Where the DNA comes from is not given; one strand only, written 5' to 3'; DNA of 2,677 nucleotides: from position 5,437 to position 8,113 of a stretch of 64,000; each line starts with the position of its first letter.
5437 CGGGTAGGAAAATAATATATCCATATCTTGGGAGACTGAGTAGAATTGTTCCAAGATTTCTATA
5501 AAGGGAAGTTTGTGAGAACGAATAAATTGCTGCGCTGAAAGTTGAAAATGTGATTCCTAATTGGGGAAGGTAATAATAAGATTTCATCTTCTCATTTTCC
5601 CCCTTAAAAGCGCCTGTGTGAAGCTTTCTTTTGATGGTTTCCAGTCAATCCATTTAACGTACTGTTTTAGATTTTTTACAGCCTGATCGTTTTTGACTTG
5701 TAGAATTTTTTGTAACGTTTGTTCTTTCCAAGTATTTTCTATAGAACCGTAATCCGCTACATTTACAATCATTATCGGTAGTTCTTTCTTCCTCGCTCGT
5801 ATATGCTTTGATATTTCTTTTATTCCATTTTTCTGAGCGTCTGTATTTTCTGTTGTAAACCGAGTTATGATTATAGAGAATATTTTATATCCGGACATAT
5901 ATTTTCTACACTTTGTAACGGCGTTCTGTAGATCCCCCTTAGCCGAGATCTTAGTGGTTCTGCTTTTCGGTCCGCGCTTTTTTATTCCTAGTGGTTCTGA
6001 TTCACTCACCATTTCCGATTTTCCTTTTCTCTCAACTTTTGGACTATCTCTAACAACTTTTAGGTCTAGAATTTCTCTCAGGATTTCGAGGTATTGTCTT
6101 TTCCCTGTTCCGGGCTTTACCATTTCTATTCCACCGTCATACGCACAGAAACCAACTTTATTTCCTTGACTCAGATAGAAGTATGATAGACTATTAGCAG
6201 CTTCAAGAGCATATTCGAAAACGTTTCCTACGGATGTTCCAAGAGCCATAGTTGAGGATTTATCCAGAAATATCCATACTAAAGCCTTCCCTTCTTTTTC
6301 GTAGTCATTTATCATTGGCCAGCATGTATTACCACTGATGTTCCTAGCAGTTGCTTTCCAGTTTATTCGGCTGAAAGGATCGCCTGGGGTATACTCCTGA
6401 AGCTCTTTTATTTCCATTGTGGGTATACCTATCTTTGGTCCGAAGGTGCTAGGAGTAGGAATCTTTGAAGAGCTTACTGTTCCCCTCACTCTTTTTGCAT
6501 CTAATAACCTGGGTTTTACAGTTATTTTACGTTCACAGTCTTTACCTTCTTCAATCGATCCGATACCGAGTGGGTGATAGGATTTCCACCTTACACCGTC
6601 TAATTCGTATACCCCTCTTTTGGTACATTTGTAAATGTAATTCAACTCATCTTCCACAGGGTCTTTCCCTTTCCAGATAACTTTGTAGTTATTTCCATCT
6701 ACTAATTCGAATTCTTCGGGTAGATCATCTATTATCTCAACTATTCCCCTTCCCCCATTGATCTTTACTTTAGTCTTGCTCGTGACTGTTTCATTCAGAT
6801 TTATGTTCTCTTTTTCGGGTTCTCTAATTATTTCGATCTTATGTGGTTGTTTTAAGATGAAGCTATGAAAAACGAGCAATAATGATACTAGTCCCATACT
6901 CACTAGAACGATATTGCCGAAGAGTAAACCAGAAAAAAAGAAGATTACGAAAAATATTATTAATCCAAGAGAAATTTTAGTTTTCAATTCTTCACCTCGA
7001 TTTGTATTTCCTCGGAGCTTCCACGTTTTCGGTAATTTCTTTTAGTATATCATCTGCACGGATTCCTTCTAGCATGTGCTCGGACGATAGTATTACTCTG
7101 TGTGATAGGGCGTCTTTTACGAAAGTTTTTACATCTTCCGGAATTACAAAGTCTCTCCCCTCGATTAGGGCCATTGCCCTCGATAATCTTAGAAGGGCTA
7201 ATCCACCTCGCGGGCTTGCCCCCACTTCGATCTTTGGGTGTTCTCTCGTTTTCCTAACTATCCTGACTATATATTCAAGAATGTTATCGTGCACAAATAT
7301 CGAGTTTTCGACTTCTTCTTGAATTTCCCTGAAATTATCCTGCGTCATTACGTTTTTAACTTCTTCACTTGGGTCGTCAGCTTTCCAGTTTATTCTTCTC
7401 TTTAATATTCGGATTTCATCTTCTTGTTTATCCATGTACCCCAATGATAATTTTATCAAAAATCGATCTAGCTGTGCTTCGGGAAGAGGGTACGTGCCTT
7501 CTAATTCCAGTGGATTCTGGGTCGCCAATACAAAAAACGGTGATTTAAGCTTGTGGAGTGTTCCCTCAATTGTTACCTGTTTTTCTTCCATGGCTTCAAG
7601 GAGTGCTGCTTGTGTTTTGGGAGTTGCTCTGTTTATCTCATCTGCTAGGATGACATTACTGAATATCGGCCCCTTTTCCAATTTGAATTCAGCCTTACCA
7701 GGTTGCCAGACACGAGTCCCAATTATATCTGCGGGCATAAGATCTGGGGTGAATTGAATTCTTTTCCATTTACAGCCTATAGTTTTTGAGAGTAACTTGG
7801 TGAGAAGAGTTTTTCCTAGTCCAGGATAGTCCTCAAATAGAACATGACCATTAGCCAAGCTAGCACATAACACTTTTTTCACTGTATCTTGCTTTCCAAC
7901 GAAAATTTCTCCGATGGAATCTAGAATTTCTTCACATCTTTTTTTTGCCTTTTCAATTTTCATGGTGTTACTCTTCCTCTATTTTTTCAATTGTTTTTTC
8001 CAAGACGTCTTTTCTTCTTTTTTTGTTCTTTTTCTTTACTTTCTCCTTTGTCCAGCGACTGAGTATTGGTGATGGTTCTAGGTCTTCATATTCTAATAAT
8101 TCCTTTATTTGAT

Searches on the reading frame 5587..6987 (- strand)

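Call 7: search_protein_families(library=pfam, proteins=[window:5587-6987:-])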
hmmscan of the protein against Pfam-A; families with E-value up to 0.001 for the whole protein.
window:5587-6987:- (467 aa): 1 family
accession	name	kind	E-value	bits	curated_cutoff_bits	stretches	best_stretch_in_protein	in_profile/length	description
PF01882.25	DUF58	-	1.4e-14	54.3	23.4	1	196-351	2-124/216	Protein of unknown function DUF58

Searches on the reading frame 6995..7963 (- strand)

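Call 7: search_protein_families(library=pfam, proteins=[window:6995-7963:-])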
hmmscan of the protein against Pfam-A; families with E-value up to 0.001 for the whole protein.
window:6995-7963:- (323 aa): 7 families
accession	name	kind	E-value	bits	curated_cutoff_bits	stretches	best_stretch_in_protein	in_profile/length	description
PF07726.17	AAA_3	-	4.3e-63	211.5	27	1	40-170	1-131/131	ATPase family associated with various cellular activities (AAA)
PF17863.7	AAA_lid_2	-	5.6e-24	84.1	22.7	1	237-310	1-74/74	AAA lid domain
PF07728.20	AAA_5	-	6.8e-13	49.3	22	1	47-168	8-139/139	AAA domain (dynein-related subfamily)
PF20030.5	bpMoxR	-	1.8e-08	34.1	27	1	9-215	2-204/205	MoxR domain in the MoxR-vWA-beta-propeller ternary systems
PF05496.18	RuvB_N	-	2.4e-05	24.6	27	1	37-132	32-115/159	Holliday junction DNA helicase RuvB P-loop domain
PF00493.29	MCM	-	4.2e-05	23.2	23.3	1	38-152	57-174/224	MCM P-loop domain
PF00004.35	AAA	-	9.2e-05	23.3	21.2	1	46-154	6-114/131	ATPase family associated with various cellular activities (AAA)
